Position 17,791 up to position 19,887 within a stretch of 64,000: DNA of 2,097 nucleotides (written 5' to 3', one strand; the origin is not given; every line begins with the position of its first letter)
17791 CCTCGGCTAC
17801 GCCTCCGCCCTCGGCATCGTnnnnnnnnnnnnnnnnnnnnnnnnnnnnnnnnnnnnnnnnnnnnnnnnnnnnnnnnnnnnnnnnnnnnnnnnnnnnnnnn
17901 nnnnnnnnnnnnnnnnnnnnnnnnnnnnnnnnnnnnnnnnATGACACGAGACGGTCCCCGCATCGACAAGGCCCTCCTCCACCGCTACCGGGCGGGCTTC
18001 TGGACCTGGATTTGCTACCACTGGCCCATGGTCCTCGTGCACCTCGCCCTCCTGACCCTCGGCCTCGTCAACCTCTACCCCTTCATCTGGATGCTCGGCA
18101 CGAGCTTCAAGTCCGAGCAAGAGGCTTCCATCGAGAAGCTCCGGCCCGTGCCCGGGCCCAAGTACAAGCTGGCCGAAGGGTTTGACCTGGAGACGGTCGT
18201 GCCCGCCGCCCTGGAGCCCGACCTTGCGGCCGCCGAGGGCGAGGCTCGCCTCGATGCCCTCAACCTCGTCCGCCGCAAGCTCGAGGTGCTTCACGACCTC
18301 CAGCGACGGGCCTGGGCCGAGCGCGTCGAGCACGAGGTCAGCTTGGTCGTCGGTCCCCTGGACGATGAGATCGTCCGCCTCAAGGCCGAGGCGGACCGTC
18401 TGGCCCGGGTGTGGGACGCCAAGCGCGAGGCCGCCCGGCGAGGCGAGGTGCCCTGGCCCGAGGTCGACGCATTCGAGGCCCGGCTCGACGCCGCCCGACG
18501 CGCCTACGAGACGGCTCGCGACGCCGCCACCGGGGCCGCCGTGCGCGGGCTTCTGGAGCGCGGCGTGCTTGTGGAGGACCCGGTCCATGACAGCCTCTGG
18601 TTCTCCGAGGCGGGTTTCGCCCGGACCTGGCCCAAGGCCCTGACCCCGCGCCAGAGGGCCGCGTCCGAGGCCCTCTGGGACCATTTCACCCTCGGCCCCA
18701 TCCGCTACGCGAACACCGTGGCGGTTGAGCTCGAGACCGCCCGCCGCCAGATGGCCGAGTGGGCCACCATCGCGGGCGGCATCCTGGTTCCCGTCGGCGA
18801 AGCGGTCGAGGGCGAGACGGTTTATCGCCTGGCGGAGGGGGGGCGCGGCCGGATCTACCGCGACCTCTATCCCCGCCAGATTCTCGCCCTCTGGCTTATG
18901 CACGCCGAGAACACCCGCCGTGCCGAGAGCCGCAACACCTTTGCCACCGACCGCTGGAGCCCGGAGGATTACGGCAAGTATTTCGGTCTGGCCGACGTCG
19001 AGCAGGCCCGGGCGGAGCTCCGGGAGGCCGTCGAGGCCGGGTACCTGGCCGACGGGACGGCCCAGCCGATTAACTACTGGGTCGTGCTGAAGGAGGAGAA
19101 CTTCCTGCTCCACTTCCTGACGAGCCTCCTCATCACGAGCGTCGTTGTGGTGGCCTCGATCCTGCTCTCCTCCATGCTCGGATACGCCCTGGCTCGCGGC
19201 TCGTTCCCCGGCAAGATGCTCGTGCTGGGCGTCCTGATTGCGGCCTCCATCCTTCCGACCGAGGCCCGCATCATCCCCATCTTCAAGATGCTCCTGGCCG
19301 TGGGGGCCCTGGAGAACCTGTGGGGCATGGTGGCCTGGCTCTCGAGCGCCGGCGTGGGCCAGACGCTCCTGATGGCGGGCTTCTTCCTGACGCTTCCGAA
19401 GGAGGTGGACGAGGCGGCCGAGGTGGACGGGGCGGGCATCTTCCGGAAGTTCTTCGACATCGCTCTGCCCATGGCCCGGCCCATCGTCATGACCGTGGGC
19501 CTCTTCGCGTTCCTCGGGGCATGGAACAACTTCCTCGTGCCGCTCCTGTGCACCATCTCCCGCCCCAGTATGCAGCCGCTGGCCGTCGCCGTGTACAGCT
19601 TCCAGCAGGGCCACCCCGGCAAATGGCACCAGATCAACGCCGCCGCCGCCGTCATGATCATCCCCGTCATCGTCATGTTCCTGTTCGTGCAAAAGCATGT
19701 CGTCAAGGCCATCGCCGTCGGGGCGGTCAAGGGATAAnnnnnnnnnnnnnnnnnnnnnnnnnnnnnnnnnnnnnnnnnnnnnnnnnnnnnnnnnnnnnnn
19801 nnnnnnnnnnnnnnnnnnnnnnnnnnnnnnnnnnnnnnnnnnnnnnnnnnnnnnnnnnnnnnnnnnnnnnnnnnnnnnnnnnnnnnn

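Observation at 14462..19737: ABC sugar importer built from a giant binding-protein/permease fusion and a permease with a ~300-aa periplasmic insertion, with no ATPase gene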

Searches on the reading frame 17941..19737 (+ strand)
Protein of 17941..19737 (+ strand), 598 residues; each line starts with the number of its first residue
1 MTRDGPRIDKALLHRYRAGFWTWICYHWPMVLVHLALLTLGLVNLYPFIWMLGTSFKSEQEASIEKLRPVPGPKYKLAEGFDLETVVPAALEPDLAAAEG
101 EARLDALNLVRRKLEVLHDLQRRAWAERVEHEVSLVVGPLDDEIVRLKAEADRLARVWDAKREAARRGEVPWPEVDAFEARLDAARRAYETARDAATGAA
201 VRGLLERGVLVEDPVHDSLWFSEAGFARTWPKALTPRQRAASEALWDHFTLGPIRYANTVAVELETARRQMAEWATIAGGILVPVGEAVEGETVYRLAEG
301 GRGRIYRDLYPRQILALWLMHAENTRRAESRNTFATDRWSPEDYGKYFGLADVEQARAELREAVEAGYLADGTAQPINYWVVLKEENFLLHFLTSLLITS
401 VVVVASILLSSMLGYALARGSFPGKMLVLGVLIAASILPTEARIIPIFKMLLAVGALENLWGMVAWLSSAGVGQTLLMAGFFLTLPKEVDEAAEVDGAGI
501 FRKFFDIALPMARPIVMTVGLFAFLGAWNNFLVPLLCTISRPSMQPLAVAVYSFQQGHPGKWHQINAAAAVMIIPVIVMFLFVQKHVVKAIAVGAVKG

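Call 6: search_protein_families(library=pfam, proteins=[window:17941-19737:+], max_evalue=0.01)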
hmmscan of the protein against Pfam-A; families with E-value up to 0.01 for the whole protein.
window:17941-19737:+ (598 aa): 1 family
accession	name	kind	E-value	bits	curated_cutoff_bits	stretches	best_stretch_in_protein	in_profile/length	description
PF00528.27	BPD_transp_1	-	6.4e-14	52.5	26.4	1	412-591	3-182/184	Binding-protein-dependent transport system inner membrane component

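Call 17: find_homologous_proteins(query=window:17941-19737:+)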
Query window:17941-19737:+ (598 aa): 56 proteins with E <= 0.001 among 8000 candidates.
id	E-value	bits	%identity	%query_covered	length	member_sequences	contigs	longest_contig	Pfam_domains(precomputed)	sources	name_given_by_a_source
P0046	0.0e+0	1334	100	100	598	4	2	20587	PF00528.28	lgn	-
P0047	4.1e-212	724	60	97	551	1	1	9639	PF00528.28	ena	-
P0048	1.3e-206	706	59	95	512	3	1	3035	PF00528.28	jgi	jgi:raffinose/stachyose/melibiose transport system permease protein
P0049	8.6e-206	703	57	96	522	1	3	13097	PF00528.28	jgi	jgi:raffinose/stachyose/melibiose transport system permease protein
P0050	2.8e-204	698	57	96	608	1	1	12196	PF00528.28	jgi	jgi:raffinose/stachyose/melibiose transport system permease protein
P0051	1.7e-202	692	59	97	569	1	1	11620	PF00528.28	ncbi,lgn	-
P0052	8.6e-202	690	56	98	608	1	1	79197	PF00528.28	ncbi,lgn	-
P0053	3.1e-190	652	54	100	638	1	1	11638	PF00528.28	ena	-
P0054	1.7e-189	649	63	66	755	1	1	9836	PF00528.28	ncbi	ncbi:MAG: ABC transporter permease subunit [Phycisphaerae bacterium]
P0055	1.3e-187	643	54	96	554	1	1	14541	PF00528.28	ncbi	ncbi:MAG: ABC transporter permease subunit [Phycisphaerae bacterium]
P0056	1.6e-183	630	54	96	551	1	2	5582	PF00528.28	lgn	-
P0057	8.4e-183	627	49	97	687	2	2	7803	PF00528.28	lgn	-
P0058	4.9e-180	618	54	95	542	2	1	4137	PF00528.28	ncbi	ncbi:MAG: ABC transporter permease subunit, partial [Planctomycetota bacterium]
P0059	3.4e-179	615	52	96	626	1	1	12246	PF00528.28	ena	-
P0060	3.3e-178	612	52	96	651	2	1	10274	PF00528.28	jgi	-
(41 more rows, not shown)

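Call 32: search_protein_families(library=ncbifam, proteins=[window:17941-19737:+], max_evalue=0.01)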
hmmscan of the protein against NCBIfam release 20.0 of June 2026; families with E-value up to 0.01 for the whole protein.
window:17941-19737:+ (598 aa): 16 families
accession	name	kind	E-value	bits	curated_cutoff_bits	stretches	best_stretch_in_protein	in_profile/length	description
NF040932.1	ABC_arch_GlcU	equivalog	7.7e-24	84.8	340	1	387-592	57-265/272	glucose ABC transporter permease GlcU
NF008210.0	PRK10973.1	equivalog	2.5e-23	83.1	297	1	386-591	71-276/281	sn-glycerol-3-phosphate ABC transporter permease UgpE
NF008231.0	PRK10998.1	equivalog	9e-20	71.4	261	1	387-598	80-296/296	maltose ABC transporter permease MalG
NF007047.0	PRK09500.1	equivalog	1e-06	28.5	326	1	379-584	47-249/257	spermidine/putrescine ABC transporter permease PotC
NF008232.0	PRK10999.1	equivalog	1.3e-06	27.4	392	1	476-544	392-460/520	maltose ABC transporter permease MalF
NF040839.1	tungstate_WtpB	equivalog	5.5e-06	26.2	340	1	382-533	36-199/251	tungstate ABC transporter permease WtpB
NF006939.0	PRK09421.1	equivalog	6.6e-06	25.7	262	1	392-578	12-210/230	molybdate ABC transporter permease subunit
TIGR03262.1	PhnU2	equivalog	1.7e-05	23.7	593.25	1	378-586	42-255/546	putative 2-aminoethylphosphonate ABC transporter permease subunit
NF007852.0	PRK10561.1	equivalog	2.1e-05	24.5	335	1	482-588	181-288/295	sn-glycerol-3-phosphate ABC transporter permease UgpA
TIGR02141.1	modB_ABC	equivalog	9.7e-05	22.1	182.6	1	395-581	3-201/208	molybdate ABC transporter permease subunit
NF040931.1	ABC_arch_GlcT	equivalog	0.00012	21.8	360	1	466-579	151-264/278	glucose ABC transporter permease GlcT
TIGR01581.1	Mo_ABC_porter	hypoth_equivalog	0.00014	21.5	210.3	1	378-577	9-219/225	ABC transporter permease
NF011624.0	PRK15050.1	equivalog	0.00015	21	247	0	482-576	184-272/297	2-aminoethylphosphonate ABC transporter permease subunit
NF006953.0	PRK09433.1-4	equivalog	0.00044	19.2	970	1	366-487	29-153/536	thiamine/thiamine pyrophosphate ABC transporter permease ThiP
NF008208.0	PRK10971.1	equivalog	0.0036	16.8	415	0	378-518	46-199/277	sulfate/thiosulfate ABC transporter permease CysT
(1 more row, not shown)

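Call 35: predict_structure(alignment_id=A3)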
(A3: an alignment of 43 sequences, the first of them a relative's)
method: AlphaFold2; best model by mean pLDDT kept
length: 598 residues; sequences in the alignment: 43
mean_pLDDT: 86.6   pTM: 0.78
mean pLDDT of the five models: 86.6, 85.4, 84.5, 81.8, 80.3
residues with pLDDT >= 90: 314; 70-90: 218; 50-70: 47; < 50: 19
segments of 3 or more residues with pLDDT < 50: 1-3, 544-550, 596-598
pLDDT, mean of each block of 10 residues (from residue 1): 48 59 90 92 88 89 87 95 95 95 96 98 97 97 98 98 98 98 98 98 98 95 96 97 98 97 97 91 94 96 96 98 90 79 96 96 98 88 73 79 87 87 85 81 77 82 80 79 85 90 88 83 79 61 47 57 81 75 72 53
secondary structure, 60 per line:
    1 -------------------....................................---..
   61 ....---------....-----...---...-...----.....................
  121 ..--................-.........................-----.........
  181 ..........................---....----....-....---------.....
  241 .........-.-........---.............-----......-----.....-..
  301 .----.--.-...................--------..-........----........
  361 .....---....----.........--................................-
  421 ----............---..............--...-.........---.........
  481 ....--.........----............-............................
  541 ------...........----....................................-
elements in order: H20-55 H59-64 E74-77 H100-122 H126-140 H142-166 H172-206 E210-213 E218-221 H223-226 H236-249 H253-260 H264-276 E282-287 E293-297 H311-329 H341-348 H353-365 E369-372 H377-385 H388-419 H425-436 H440-453 H460-468 H472-484 H487-495 H500-511 H513-540 H547-557 H562-597

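Call 43: fold_search(model_id=the predicted structure, library=pdb)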
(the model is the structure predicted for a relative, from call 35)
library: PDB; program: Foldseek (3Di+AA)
matches with E <= 10: 399; with E <= 0.001: 40
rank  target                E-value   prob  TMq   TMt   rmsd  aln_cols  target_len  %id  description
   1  8hpm_B                1.8e-07  1.00  0.30  0.59   7.0       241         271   26  LpqY-SugABC in state 2 (released 2023-09-06)
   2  8hps_B                4.3e-07  1.00  0.30  0.61   7.2       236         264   25  LpqY-SugABC in state 5 (released 2023-09-06)
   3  3puz_G                5.8e-07  1.00  0.29  0.57   5.0       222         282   24  Crystal Structure of a pre-translocation state MBP-Maltose transporter complex bound to AMP-PNP (released 2011-05-18)
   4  8ja7_B                6.7e-07  1.00  0.29  0.58   5.2       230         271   25  Cryo-EM structure of Mycobacterium tuberculosis LpqY-SugABC in complex with trehalose (released 2023-09-27)
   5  7cad_B                7.7e-07  1.00  0.30  0.60   5.1       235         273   27  Mycobacterium smegmatis SugABC complex (released 2020-12-02)
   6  3puv_G                1.1e-06  1.00  0.28  0.54   4.4       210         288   24  Crystal Structure of an outward-facing MBP-Maltose transporter complex bound to ADP-VO4 (released 2011-08-10)
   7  4ki0_G                1.7e-06  1.00  0.28  0.54   4.3       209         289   24  Crystal structure of the maltose-binding protein/maltose transporter complex in an outward-facing conformation bound t (released 2013-10-23)
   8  3rlf_G                2.1e-06  1.00  0.29  0.56   5.1       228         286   23  Crystal structure of the maltose-binding protein/maltose transporter complex in an outward-facing conformation bound t (released 2011-08-10)
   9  7cae_B                2.5e-06  1.00  0.29  0.58  12.4       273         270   23  Mycobacterium smegmatis LpqY-SugABC complex in the resting state (released 2020-12-02)
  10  4xtc_N                3.1e-06  1.00  0.30  0.59   6.8       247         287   21  Crystal structure of bacterial alginate ABC transporter in complex with alginate pentasaccharide-bound periplasmic pro (released 2016-03-02)
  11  7caf_B                3.1e-06  1.00  0.26  0.52   5.4       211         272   27  Mycobacterium smegmatis LpqY-SugABC complex in the pre-translocation state (released 2020-12-02)
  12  2r6g_G                3.5e-06  1.00  0.30  0.58   4.2       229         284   22  The Crystal Structure of the E. coli Maltose Transporter (released 2007-11-27)
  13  3puy_G                3.5e-06  1.00  0.28  0.54   4.1       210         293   23  Crystal Structure of an outward-facing MBP-Maltose transporter complex bound to AMP-PNP after crystal soaking of the p (released 2011-05-18)
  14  9nqj_G                4.1e-06  1.00  0.28  0.56  15.9       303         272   22  Cryo-EM structure of a bacterial prototype ATP-binding cassette transporter MalFGK2. (released 2025-09-24)
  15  4jbw_G                5.7e-06  1.00  0.27  0.53   4.2       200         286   24  Crystal structure of E. coli maltose transporter MalFGK2 in complex with its regulatory protein EIIAglc (released 2013-06-12)
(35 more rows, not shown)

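Call 77: fold_search(model_id=the predicted structure, library=viral)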
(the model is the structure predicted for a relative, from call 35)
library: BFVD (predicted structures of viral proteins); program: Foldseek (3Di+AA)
matches with E <= 10: 246; with E <= 0.001: 0
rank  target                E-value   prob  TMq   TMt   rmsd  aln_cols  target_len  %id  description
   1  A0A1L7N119            8.3e-03  1.00  0.24  0.49  14.1       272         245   17  ABC transmembrane type-1 domain-containing protein [Ralstonia phage RP12]
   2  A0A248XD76            6.8e-02  0.08  0.07  0.04  48.2       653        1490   13  Putative tail tape measure protein [Klebsiella phage YMC16/01/N133_KPN_BP]
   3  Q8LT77                1.1e-01  0.95  0.09  0.22   9.5       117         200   10  Uncharacterized protein [Vibrio phage VpV262]
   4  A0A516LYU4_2          1.3e-01  0.05  0.07  0.05  32.7       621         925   11  (no name in the UniProt tables at hand)
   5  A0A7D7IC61            1.6e-01  0.06  0.07  0.06  39.2       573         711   15  (no name in the UniProt tables at hand)
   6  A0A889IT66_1          1.8e-01  0.08  0.09  0.07  33.0       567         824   14  (no name in the UniProt tables at hand)
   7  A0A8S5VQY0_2          2.7e-01  0.06  0.09  0.07  35.8       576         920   10  (no name in the UniProt tables at hand)
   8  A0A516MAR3            3.0e-01  0.08  0.11  0.11  27.3       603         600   11  (no name in the UniProt tables at hand)
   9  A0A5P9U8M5            3.4e-01  0.08  0.07  0.14  21.2       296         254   10  (no name in the UniProt tables at hand)
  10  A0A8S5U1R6            3.4e-01  0.07  0.10  0.06  32.4       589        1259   12  Minor tail protein [Siphoviridae sp. ctdHi7]
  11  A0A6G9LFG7            3.9e-01  0.60  0.10  0.35  10.5       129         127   17  (no name in the UniProt tables at hand)
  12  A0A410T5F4            3.9e-01  0.10  0.11  0.13  25.0       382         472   10  Putative split RNA polymerase ADP-ribosylase [Acinetobacter phage Henu6]
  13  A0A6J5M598            3.9e-01  0.08  0.10  0.08  30.6       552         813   15  Uncharacterized protein [uncultured Caudovirales phage]
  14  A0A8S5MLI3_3          4.1e-01  0.07  0.12  0.07  25.5       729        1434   14  Crystallin beta/gamma motif-containing protein [Podoviridae sp. ctlpi2]
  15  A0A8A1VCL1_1          4.1e-01  0.06  0.10  0.08  36.7       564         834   12  (no name in the UniProt tables at hand)
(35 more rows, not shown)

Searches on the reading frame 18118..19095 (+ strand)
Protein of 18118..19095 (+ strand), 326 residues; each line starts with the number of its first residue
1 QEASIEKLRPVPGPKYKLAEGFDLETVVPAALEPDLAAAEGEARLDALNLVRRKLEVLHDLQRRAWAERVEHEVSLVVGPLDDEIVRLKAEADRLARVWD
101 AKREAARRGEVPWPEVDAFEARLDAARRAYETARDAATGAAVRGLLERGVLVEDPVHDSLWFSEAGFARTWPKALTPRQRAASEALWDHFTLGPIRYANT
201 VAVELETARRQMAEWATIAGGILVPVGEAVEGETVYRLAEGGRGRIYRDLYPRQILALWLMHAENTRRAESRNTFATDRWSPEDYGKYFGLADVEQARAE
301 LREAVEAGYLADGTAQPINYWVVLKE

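Call 42: search_protein_families(library=pfam, proteins=[window:18118-19095:+], max_evalue=10)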
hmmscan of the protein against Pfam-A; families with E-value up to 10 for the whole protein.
window:18118-19095:+ (326 aa): 0 families

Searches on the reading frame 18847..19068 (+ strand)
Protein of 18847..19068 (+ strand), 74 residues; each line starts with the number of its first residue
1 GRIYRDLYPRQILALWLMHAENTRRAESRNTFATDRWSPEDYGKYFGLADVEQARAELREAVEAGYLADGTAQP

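Call 50: search_solved_structures(query=A4, max_evalue=10, show_alignments=1)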
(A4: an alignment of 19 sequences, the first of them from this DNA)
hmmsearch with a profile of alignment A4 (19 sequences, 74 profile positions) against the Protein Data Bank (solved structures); distinct sequences matched with E-value up to 10: 2.
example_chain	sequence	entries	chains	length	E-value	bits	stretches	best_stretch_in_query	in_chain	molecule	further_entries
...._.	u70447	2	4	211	0.36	14.3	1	39-67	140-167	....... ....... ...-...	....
7s5u_A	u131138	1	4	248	0.54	13.7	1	39-67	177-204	Kinesin-like protein Klp61F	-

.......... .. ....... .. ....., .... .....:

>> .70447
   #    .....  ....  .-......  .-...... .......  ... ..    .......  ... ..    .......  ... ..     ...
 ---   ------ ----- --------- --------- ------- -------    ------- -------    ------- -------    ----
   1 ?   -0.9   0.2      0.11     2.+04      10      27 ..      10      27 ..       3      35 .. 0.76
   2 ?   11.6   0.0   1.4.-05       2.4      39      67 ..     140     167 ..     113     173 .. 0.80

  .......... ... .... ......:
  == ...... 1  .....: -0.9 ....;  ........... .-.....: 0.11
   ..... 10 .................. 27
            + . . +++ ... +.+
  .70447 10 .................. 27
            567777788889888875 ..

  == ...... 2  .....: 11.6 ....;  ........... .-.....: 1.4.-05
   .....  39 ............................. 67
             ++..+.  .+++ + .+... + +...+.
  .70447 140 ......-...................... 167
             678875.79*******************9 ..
